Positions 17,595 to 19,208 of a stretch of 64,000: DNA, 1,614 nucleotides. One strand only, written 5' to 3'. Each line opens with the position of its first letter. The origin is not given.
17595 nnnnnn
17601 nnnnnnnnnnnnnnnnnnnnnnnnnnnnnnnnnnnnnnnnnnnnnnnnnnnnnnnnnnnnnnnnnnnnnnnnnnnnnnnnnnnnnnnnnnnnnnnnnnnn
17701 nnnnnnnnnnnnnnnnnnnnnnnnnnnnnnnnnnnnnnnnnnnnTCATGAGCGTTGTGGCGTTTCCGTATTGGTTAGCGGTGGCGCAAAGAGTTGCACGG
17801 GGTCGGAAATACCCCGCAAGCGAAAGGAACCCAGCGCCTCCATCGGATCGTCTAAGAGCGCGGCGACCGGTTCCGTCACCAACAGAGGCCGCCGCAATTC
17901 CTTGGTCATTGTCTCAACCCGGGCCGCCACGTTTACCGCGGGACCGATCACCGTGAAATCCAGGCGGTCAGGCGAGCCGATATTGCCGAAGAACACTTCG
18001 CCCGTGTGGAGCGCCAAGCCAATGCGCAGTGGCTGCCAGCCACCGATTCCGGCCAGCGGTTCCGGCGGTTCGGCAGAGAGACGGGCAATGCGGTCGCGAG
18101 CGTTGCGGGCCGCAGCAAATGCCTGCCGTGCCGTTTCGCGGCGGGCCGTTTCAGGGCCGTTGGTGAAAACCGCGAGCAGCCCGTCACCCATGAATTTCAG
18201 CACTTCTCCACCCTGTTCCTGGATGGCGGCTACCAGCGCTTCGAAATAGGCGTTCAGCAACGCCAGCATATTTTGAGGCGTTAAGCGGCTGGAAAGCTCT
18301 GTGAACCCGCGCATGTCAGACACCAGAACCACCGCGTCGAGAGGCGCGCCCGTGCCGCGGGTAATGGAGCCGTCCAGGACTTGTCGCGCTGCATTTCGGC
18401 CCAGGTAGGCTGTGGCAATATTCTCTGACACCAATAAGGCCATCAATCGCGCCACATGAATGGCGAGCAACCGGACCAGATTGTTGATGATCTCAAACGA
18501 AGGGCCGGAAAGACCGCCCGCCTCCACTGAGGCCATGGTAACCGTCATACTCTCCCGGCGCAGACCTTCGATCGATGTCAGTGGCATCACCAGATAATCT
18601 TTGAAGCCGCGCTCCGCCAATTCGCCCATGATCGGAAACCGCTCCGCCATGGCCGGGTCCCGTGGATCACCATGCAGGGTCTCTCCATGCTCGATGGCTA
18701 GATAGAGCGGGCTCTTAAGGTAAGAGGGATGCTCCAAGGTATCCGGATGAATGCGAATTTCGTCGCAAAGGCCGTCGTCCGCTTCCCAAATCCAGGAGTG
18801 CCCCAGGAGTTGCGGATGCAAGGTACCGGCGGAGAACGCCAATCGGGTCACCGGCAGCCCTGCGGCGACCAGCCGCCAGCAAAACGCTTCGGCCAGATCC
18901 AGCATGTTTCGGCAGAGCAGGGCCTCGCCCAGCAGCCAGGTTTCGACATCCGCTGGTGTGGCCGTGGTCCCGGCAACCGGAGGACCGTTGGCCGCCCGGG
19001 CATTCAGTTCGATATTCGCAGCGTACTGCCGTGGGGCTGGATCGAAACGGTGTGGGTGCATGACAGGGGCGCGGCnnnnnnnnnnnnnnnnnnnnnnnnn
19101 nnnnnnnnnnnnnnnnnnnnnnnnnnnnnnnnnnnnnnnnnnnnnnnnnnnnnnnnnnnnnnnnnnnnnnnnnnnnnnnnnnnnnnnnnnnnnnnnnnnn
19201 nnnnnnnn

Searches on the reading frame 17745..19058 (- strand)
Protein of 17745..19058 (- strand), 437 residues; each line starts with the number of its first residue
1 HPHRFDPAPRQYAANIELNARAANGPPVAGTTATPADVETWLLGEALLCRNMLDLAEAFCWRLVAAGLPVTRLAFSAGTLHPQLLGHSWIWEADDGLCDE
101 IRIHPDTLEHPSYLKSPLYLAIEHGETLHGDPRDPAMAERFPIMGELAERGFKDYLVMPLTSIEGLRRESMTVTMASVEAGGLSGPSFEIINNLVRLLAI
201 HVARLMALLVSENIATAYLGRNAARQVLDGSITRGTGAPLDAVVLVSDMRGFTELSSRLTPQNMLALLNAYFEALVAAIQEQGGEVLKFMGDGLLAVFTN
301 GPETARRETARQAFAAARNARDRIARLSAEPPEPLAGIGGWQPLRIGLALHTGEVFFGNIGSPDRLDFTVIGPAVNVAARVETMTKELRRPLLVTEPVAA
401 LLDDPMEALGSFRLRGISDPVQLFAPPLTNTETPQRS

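Call 78: search_protein_families(library=pfam, proteins=[window:17745-19058:-], max_evalue=0.00001)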
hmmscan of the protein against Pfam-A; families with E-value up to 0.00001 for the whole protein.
window:17745-19058:- (437 aa): 1 family
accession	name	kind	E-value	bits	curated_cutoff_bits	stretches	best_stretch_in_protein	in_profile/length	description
PF00211.25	Guanylate_cyc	-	3.9e-12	46.6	21.9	1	244-403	11-156/183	Adenylate and Guanylate cyclase catalytic domain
